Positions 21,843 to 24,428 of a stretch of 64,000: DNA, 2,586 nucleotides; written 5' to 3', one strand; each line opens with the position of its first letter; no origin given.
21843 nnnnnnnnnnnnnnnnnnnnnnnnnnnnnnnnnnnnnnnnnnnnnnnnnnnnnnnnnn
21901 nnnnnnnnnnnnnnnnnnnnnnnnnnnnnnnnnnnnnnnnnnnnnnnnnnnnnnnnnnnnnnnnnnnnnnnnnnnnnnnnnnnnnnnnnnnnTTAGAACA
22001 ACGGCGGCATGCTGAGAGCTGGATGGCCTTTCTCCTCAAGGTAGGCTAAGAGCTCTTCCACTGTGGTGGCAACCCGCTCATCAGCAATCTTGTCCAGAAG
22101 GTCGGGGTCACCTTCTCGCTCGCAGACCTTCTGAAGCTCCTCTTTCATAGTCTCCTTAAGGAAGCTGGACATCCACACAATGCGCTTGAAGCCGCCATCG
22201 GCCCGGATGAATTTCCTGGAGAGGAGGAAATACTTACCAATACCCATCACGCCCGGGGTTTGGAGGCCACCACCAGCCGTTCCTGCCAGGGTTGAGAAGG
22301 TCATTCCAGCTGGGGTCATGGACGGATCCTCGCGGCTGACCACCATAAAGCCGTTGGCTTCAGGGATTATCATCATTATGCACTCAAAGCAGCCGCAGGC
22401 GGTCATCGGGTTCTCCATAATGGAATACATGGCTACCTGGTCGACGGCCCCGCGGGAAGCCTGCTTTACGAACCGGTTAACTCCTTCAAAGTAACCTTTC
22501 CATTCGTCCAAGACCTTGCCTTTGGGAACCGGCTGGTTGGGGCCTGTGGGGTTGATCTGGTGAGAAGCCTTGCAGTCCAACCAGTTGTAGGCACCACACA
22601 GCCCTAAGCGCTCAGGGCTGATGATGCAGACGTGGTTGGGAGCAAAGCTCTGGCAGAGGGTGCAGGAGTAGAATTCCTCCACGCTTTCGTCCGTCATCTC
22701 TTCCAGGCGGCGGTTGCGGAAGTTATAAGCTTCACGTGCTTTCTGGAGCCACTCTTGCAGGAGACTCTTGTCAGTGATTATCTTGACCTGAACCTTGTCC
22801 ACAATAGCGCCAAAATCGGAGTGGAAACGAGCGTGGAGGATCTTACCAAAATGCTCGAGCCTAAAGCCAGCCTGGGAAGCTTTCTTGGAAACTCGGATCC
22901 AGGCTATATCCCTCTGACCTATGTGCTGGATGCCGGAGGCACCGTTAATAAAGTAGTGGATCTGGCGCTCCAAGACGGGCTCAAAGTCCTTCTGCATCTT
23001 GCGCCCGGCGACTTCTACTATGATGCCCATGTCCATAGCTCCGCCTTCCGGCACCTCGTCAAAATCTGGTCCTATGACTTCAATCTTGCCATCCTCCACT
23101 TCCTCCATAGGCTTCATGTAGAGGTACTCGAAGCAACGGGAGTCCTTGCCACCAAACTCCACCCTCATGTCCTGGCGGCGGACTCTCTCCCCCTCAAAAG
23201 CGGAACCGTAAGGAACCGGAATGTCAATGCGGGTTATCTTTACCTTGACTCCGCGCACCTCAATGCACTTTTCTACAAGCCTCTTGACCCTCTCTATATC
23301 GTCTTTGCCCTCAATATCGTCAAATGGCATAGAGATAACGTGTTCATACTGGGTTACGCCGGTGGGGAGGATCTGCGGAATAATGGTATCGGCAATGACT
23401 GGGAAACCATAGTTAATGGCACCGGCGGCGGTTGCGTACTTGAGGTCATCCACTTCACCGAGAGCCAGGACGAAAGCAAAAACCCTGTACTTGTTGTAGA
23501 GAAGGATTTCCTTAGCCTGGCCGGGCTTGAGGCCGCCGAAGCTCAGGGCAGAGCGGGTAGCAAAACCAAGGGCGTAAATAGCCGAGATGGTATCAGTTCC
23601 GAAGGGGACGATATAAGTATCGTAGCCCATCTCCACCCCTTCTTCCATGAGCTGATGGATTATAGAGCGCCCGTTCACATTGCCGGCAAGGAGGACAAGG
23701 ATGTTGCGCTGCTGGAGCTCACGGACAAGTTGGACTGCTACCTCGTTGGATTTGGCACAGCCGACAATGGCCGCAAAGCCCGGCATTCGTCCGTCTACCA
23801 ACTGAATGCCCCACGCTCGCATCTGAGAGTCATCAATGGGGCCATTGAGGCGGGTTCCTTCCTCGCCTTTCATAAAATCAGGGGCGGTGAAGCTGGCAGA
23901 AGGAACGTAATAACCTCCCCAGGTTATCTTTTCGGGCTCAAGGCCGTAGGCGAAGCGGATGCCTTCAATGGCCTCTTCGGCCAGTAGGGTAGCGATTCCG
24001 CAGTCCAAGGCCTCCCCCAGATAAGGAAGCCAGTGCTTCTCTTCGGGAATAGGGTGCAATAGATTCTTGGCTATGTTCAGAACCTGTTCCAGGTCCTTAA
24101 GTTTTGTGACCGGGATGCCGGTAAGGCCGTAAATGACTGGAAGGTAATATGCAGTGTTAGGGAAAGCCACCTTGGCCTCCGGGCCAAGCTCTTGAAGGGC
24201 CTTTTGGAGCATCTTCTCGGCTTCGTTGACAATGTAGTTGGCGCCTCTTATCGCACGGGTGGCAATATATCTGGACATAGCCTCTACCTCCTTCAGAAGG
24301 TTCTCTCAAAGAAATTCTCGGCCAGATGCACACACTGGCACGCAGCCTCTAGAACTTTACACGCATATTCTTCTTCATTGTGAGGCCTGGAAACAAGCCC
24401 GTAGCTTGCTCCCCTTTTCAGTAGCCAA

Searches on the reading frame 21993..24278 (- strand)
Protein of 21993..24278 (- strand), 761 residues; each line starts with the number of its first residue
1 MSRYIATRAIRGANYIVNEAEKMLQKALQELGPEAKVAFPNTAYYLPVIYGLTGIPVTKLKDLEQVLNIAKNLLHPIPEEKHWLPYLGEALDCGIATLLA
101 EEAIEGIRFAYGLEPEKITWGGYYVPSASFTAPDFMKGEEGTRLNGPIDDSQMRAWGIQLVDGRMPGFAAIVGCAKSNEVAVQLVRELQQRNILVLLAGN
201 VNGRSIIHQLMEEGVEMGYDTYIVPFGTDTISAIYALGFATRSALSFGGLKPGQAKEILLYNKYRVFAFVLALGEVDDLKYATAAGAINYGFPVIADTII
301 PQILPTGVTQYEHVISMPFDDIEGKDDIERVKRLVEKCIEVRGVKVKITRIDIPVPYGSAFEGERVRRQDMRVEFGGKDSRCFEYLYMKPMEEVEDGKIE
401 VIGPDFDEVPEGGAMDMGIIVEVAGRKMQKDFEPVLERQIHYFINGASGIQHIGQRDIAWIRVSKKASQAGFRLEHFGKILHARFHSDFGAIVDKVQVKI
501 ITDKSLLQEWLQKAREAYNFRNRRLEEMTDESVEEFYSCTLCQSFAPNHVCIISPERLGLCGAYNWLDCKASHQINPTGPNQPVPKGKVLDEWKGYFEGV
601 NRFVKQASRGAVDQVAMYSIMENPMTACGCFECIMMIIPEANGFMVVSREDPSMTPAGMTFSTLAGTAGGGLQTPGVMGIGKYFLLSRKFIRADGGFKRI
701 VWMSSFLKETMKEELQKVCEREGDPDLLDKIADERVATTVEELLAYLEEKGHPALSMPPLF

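Call 55: search_protein_families(library=pfam, proteins=[window:21993-24278:-], max_evalue=0.00001)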
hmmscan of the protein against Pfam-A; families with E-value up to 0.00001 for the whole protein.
window:21993-24278:- (761 aa): 3 families
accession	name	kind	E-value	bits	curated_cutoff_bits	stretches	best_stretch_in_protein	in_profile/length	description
PF19436.4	ACS_CODH_B_C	-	7.2e-118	392.9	25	1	518-761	1-245/245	ACS/CODH beta subunit C-terminal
PF03598.20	CdhC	-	1.4e-66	223.6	24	1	353-505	1-153/155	CO dehydrogenase/acetyl-CoA synthase complex beta subunit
PF18537.6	CODH_A_N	-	1.7e-27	95.7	32.2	1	21-109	1-82/83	Carbon monoxide dehydrogenase subunit alpha N-terminal domain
